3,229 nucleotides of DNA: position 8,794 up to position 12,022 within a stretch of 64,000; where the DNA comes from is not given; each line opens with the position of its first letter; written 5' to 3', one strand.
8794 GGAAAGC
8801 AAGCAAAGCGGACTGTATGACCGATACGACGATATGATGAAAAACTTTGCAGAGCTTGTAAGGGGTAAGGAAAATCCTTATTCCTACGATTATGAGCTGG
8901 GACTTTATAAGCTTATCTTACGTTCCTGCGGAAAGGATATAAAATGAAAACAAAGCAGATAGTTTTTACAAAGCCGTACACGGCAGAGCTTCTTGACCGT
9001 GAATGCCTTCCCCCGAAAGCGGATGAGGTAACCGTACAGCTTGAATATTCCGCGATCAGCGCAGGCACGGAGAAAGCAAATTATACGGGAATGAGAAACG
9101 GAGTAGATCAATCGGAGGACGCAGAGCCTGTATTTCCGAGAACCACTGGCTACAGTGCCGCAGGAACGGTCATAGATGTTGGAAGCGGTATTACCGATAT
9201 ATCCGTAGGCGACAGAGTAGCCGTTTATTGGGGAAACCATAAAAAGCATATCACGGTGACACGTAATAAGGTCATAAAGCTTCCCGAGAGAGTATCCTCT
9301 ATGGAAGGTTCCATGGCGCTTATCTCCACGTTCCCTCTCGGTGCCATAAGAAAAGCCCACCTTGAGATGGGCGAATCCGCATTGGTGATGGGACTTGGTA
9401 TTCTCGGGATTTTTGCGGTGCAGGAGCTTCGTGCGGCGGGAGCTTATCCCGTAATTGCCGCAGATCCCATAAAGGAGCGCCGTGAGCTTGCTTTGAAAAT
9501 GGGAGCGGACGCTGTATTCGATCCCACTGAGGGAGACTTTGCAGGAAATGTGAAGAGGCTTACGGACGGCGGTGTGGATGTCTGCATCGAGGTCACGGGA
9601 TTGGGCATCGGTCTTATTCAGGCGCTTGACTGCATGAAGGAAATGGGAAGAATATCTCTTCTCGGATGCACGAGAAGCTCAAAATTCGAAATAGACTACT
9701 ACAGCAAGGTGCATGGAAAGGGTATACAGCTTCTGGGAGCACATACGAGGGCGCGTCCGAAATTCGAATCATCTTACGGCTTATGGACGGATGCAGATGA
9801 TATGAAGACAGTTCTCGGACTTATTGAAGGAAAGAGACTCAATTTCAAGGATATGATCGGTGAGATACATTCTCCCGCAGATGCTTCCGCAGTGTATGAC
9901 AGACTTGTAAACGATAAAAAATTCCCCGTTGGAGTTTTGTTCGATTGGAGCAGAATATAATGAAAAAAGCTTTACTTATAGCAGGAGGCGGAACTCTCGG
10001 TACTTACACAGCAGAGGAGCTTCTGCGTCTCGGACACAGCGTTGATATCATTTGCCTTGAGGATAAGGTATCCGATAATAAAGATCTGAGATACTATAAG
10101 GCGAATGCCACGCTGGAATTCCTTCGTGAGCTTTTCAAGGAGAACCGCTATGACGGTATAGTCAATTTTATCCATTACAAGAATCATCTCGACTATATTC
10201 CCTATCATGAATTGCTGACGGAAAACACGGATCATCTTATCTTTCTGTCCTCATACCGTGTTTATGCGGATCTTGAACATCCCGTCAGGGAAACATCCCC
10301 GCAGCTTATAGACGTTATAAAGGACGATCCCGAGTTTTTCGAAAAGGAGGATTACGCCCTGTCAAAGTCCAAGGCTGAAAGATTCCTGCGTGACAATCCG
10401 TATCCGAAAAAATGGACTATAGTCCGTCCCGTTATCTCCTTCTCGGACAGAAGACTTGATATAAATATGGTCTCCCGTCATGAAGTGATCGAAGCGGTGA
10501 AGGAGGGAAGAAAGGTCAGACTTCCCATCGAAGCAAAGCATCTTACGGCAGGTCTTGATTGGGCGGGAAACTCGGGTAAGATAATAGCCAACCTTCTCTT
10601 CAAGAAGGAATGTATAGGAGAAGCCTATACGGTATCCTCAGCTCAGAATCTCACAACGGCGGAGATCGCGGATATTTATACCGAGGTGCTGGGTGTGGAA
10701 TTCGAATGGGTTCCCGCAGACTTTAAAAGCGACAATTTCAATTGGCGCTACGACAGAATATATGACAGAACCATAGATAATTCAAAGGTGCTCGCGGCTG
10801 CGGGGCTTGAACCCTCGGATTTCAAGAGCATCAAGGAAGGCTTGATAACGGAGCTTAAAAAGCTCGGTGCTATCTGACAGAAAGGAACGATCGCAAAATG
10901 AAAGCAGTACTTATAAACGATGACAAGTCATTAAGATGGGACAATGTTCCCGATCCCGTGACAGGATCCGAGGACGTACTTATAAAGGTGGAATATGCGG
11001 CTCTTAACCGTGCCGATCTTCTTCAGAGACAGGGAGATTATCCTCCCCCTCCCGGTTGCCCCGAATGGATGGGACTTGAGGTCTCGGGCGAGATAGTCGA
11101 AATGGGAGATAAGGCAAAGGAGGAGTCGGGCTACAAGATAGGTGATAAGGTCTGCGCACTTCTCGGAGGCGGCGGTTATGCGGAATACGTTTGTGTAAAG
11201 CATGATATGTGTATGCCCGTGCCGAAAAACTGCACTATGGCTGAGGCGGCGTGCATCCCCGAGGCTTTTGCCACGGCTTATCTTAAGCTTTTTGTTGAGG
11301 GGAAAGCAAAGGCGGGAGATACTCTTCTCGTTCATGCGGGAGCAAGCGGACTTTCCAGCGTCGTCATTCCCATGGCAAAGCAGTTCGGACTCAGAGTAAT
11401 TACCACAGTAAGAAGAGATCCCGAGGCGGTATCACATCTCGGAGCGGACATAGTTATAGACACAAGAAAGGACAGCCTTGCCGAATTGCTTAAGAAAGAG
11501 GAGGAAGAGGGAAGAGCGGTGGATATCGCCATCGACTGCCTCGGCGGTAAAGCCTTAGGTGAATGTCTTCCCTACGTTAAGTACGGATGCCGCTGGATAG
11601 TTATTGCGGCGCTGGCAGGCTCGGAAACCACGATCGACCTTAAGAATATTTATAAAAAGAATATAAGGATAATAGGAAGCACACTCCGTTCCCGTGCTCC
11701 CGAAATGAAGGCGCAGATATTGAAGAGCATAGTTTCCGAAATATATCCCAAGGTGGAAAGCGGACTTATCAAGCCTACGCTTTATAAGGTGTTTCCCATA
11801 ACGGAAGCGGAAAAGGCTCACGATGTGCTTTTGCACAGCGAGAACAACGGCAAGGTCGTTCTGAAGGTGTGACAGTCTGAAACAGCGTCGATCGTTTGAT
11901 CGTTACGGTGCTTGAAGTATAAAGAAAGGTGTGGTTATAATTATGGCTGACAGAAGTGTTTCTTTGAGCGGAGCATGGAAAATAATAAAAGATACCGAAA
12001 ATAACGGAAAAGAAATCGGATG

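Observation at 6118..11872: Unusual catabolic gene set between GH95 and GH2: type-I dehydroquinase-like enzyme, four oxidoreductases and a TAXI-TRAP transporter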

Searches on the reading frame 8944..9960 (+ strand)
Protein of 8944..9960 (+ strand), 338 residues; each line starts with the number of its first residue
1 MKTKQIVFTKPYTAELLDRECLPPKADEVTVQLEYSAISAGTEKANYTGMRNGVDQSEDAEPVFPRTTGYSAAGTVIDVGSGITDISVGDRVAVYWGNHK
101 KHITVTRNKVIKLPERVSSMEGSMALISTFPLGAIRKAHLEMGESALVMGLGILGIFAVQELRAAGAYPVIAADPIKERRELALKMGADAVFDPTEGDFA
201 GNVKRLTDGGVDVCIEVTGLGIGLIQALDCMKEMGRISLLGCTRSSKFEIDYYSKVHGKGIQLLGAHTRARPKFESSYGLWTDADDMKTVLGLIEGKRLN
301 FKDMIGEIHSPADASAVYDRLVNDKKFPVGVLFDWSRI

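Call 4: search_protein_families(library=pfam, proteins=[window:8944-9960:+], max_evalue=0.01)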
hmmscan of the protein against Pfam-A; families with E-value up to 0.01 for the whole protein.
window:8944-9960:+ (338 aa): 4 families
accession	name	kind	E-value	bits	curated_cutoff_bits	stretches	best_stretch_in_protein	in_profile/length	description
PF00107.32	ADH_zinc_N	-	5e-23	81.9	31.8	1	154-274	2-120/129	Zinc-binding dehydrogenase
PF08240.17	ADH_N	-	2.6e-07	31.3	23.5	1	26-100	2-66/104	Alcohol dehydrogenase GroES-like domain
PF16912.11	Glu_dehyd_C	-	8.4e-07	29.1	34.9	1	143-252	31-141/211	Glucose dehydrogenase C-terminus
PF13602.12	ADH_zinc_N_2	-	0.00042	21.7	27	1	186-252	1-58/134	Zinc-binding dehydrogenase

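Call 5: search_protein_families(library=ncbifam, proteins=[window:8944-9960:+], max_evalue=0.01)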
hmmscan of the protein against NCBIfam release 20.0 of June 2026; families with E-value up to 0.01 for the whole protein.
window:8944-9960:+ (338 aa): 22 families
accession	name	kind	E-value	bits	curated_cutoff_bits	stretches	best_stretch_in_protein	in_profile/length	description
TIGR00692.1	tdh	equivalog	3.2e-26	92.2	458.35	1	103-269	123-288/340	L-threonine 3-dehydrogenase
NF003808.0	PRK05396.1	equivalog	4.3e-25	88.3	380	1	103-269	125-289/341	L-threonine 3-dehydrogenase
NF041097.1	keto_inos_dh_IolM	equivalog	4.9e-22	78.1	450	1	137-252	201-321/389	scyllo-inosose 3-dehydrogenase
TIGR02824.1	quinone_pig3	subfamily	6.8e-20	71.3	296.8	1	65-275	58-271/325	putative NAD(P)H quinone oxidoreductase, PIG3 family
TIGR03989.1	Rxyl_3153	subfamily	1.1e-18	67.6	440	2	101-250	143-296/370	NDMA-dependent alcohol dehydrogenase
TIGR03451.1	mycoS_dep_FDH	equivalog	2.6e-17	62.7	512.9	2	134-260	168-295/358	S-(hydroxymethyl)mycothiol dehydrogenase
TIGR01202.1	bchC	equivalog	4e-17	62.3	291.25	1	2-324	1-299/308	chlorophyll synthesis pathway protein BchC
NF006940.0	PRK09422.1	equivalog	8.6e-17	61.1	344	2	101-278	119-295/338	alcohol dehydrogenase AdhP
TIGR02818.1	adh_III_F_hyde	equivalog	5.1e-16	58.7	543.95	2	132-242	174-288/368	S-(hydroxymethyl)glutathione dehydrogenase/class III alcohol dehydrogenase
TIGR03366.1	HpnZ_proposed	hypoth_equivalog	2.8e-15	56.3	328.1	1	97-242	108-254/315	putative phosphonate catabolism associated alcohol dehydrogenase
NF010344.0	PRK13771.1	subfamily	6.7e-14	51.6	349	1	97-250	116-265/334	putative alcohol dehydrogenase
NF007375.0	PRK09880.1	equivalog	7.6e-14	51.2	469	1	98-267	125-290/344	L-idonate 5-dehydrogenase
NF008024.0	PRK10754.1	subfamily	8.1e-12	44.8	348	1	4-241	3-239/327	NADPH:quinone reductase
NF007642.0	PRK10309.1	equivalog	1.2e-11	44.5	550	1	97-198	115-216/347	galactitol-1-phosphate 5-dehydrogenase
NF007489.0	PRK10083.1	equivalog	1.8e-11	43.6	376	2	101-241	119-259/339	Zn-dependent oxidoreductase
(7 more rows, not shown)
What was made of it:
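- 8944..9960 (+): Zinc-less medium-chain dehydrogenase/reductase (BchC-like or IolM-like). Its start overlaps the Gfo stop (ATGA). Full-length match to TIGR01202, partial match to IolM (calls 4, 5).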

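Call 27: search_solved_structures(query=window:8944-9960:+, max_evalue=1e-10)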
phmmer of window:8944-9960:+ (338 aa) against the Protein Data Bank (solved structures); distinct sequences matched with E-value up to 1e-10: 64 (the best 60 are shown).
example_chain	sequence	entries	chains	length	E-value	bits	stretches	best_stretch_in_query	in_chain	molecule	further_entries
2d8a_A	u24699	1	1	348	9.1e-26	93.9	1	142-266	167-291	Probable L-threonine 3-dehydrogenase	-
2dfv_A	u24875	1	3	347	9.7e-26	93.8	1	142-266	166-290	Probable L-threonine 3-dehydrogenase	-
3gfb_A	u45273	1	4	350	7.7e-24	87.6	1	142-266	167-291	L-threonine 3-dehydrogenase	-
6ie0_A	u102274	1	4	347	6.4e-22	81.2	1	96-235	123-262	(R,R)-butanediol dehydrogenase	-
5vm2_A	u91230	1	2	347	9.3e-18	67.6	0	108-245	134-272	Alcohol dehydrogenase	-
4rqt_A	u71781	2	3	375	4.7e-16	62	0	132-240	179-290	Alcohol dehydrogenase class-P | Alcohol Dehydrogenase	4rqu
8con_A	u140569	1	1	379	4.9e-16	61.9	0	132-240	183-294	Alcohol dehydrogenase class-P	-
5tnx_A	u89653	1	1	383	9.1e-16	61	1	106-256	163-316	Alcohol dehydrogenase zinc-binding domain protein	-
4l0q_A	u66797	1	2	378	1.6e-15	60.2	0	132-245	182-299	Alcohol dehydrogenase class-3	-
3uko_A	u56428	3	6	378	1.6e-15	60.2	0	132-245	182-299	Alcohol dehydrogenase class-3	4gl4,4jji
8co4_A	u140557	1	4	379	1.6e-15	60.2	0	132-245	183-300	Alcohol dehydrogenase class-3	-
4ej6_A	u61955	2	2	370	2e-14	56.6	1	97-265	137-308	Putative zinc-binding dehydrogenase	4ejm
4dl9_A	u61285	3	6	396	2.6e-14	56.2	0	132-245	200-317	Alcohol dehydrogenase class III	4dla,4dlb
1f8f_A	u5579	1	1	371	8.1e-14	54.6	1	139-245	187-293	BENZYL ALCOHOL DEHYDROGENASE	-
1rjw_A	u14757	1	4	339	1.1e-13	54.2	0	97-278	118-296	Alcohol dehydrogenase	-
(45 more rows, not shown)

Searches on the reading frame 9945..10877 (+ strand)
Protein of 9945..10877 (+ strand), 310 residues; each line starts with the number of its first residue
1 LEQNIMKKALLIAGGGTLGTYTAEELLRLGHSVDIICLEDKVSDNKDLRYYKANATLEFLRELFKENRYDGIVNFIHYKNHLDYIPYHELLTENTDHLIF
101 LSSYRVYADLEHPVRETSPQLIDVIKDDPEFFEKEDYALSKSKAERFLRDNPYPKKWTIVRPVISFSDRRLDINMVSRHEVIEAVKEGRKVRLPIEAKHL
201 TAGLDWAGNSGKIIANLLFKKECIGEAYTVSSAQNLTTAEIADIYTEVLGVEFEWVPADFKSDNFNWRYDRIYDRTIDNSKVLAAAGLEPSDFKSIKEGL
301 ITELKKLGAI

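Call 4: search_protein_families(library=pfam, proteins=[window:9945-10877:+], max_evalue=0.01)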
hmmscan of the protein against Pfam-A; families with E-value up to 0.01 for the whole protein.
window:9945-10877:+ (310 aa): 1 family
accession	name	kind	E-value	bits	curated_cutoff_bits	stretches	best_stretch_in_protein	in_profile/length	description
PF01370.27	Epimerase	-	4.9e-05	23.3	20.9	1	11-169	2-176/240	NAD dependent epimerase/dehydratase family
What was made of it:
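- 9960..10877 (+): Atypical extended-SDR-like protein (GGGTLG Rossmann motif, YALSK). Its start overlaps the MDR stop (TAATG). Weak PF01370 match, E = 4.9e-5 (call 4).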

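Call 5: search_protein_families(library=ncbifam, proteins=[window:9945-10877:+], max_evalue=0.01)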
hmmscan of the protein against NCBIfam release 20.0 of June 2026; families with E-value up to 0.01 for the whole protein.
window:9945-10877:+ (310 aa): 2 families
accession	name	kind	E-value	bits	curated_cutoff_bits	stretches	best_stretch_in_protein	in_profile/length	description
TIGR01746.1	Thioester-redct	subfamily_domain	0.0001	21.7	213.35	0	94-167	127-198/371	thioester reductase domain-containing protein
NF045599.1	bili_reduct_long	exception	0.0014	17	750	1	4-46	501-543/641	bilirubin reductase, long form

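Call 28: search_solved_structures(query=window:9960-10877:+, max_evalue=0.1)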
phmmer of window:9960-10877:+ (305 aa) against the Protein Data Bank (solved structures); distinct sequences matched with E-value up to 0.1: 0.
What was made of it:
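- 9960..10877 (+): No PDB sequence match at E <= 0.1 (call 28).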

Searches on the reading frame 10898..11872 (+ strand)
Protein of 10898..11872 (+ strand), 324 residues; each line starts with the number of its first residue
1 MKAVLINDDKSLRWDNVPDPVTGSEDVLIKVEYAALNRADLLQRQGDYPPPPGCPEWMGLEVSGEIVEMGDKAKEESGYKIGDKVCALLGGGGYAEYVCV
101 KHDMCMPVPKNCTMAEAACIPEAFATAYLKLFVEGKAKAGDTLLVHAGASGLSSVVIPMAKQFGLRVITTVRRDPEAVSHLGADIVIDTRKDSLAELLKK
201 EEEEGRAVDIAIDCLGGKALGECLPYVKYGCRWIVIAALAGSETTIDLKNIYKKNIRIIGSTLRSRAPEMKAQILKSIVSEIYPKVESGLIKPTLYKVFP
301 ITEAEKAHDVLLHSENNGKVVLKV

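Call 4: search_protein_families(library=pfam, proteins=[window:10898-11872:+], max_evalue=0.01)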
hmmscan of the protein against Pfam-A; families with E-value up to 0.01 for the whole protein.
window:10898-11872:+ (324 aa): 3 families
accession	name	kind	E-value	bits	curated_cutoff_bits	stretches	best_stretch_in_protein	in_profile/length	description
PF08240.17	ADH_N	-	8.9e-18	64.9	23.5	1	24-110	2-104/104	Alcohol dehydrogenase GroES-like domain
PF00107.32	ADH_zinc_N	-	2.2e-17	63.6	31.8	1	151-270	1-120/129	Zinc-binding dehydrogenase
PF13602.12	ADH_zinc_N_2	-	5e-15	57.1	27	1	181-322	1-134/134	Zinc-binding dehydrogenase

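Call 5: search_protein_families(library=ncbifam, proteins=[window:10898-11872:+], max_evalue=0.01)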
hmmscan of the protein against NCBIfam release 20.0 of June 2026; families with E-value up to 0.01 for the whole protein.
window:10898-11872:+ (324 aa): 27 families (the best 25 are shown)
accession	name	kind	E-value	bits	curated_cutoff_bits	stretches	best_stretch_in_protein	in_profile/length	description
TIGR02824.1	quinone_pig3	subfamily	2.7e-100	335.5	296.8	1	1-324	1-325/325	putative NAD(P)H quinone oxidoreductase, PIG3 family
NF010344.0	PRK13771.1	subfamily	2.4e-31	108.9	349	2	92-323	116-332/334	putative alcohol dehydrogenase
NF041172.1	AcrlCoa_red_Thmprot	equivalog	1e-29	103.5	500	2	92-323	116-333/334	acryloyl-CoA reductase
NF041183.1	Pks2_ls1_myc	equivalog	1.1e-23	82.2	2400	1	22-324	1430-1729/2086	sulfolipid-1 biosynthesis phthioceranic/hydroxyphthioceranic acid synthase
TIGR01751.1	crot-CoA-red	equivalog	5.2e-23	81.4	378.55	1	92-321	140-384/398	crotonyl-CoA carboxylase/reductase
TIGR02823.1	oxido_YhdH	subfamily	1.3e-22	80.1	297.25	1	24-324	26-324/324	acrylyl-CoA reductase family protein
TIGR02817.1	adh_fam_1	subfamily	1.5e-21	77.2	284.05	1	5-323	10-334/336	zinc-binding alcohol dehydrogenase family protein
NF008024.0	PRK10754.1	subfamily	4.5e-18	65.3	348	1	25-321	29-324/327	NADPH:quinone reductase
NF003808.0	PRK05396.1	equivalog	3.1e-17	62.5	380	2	92-323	119-339/341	L-threonine 3-dehydrogenase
TIGR00692.1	tdh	equivalog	2.8e-15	56.2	458.35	2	92-323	117-339/340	L-threonine 3-dehydrogenase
NF041097.1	keto_inos_dh_IolM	equivalog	6.4e-15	54.7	450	2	92-262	151-335/389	scyllo-inosose 3-dehydrogenase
NF058644.1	CurcmRedCuraProt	equivalog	8.3e-15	54.7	440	1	17-324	23-333/336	NADPH-dependent curcumin/dihydrocurcumin reductase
NF006940.0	PRK09422.1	equivalog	1.1e-14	54.1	344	1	92-287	115-308/338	alcohol dehydrogenase AdhP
NF051456.1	acrylyl_AcuI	equivalog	1.3e-14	53.8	440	1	1-260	1-265/325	acrylyl-CoA reductase (NADPH)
NF007489.0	PRK10083.1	equivalog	1.1e-10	41.1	376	1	91-265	114-286/339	Zn-dependent oxidoreductase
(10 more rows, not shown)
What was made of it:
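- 10898..11872 (+): PIG3-family NAD(P)H quinone oxidoreductase (zinc-less MDR), the proposed reductase of the enone or dione. TIGR02824, 335.5 bits against a cut-off of 296.8 (call 5).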

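Call 25: search_solved_structures(query=window:10898-11872:+, max_evalue=1e-20)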
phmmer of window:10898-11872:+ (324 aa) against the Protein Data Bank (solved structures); distinct sequences matched with E-value up to 1e-20: 13.
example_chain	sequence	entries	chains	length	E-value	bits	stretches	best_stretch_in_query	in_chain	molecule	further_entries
4dup_A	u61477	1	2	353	3e-57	197.3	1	18-323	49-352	quinone oxidoreductase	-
2oby_A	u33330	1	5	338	2.1e-55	191.2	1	15-323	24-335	Putative quinone oxidoreductase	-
2j8z_A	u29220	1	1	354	2.5e-55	191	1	15-323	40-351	QUINONE OXIDOREDUCTASE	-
1yb5_A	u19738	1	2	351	2.5e-28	102.3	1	17-322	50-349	Quinone oxidoreductase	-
4eye_A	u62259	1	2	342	4.5e-27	98.1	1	8-320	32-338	Probable oxidoreductase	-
2eih_A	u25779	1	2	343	8.6e-26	93.9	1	92-324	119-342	Alcohol dehydrogenase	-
4a27_A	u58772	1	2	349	1.5e-25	93.1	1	17-323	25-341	SYNAPTIC VESICLE MEMBRANE PROTEIN VAT-1 HOMOLOG-LIKE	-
1iyz_A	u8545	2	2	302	6e-25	91.2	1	15-323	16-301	QUINONE OXIDOREDUCTASE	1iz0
3tqh_A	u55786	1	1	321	1.4e-23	86.7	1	9-324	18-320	Quinone oxidoreductase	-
9vxk_A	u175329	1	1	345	6.2e-22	81.2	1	11-322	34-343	Oxidoreductase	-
4rvu_A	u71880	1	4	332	7.9e-22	80.9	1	12-321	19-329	Probable quinone reductase Qor (NADPH:quinone reductase) (Zeta-crystallin homolog protein)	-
2cf2_D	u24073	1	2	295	9.7e-22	80.6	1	15-323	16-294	FATTY ACID SYNTHASE, ER DOMAIN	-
4rvs_A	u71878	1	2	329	2e-21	79.6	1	12-242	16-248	Probable quinone reductase Qor (NADPH:quinone reductase) (Zeta-crystallin homolog protein)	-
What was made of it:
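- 10898..11872 (+): Solved relatives 4dup and human PIG3 (2j8z), E about 1e-55 (call 25).
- On PIG3-family NAD(P)H quinone oxidoreductase: Human PIG3 and 4dup are the best solved relatives (call 25).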
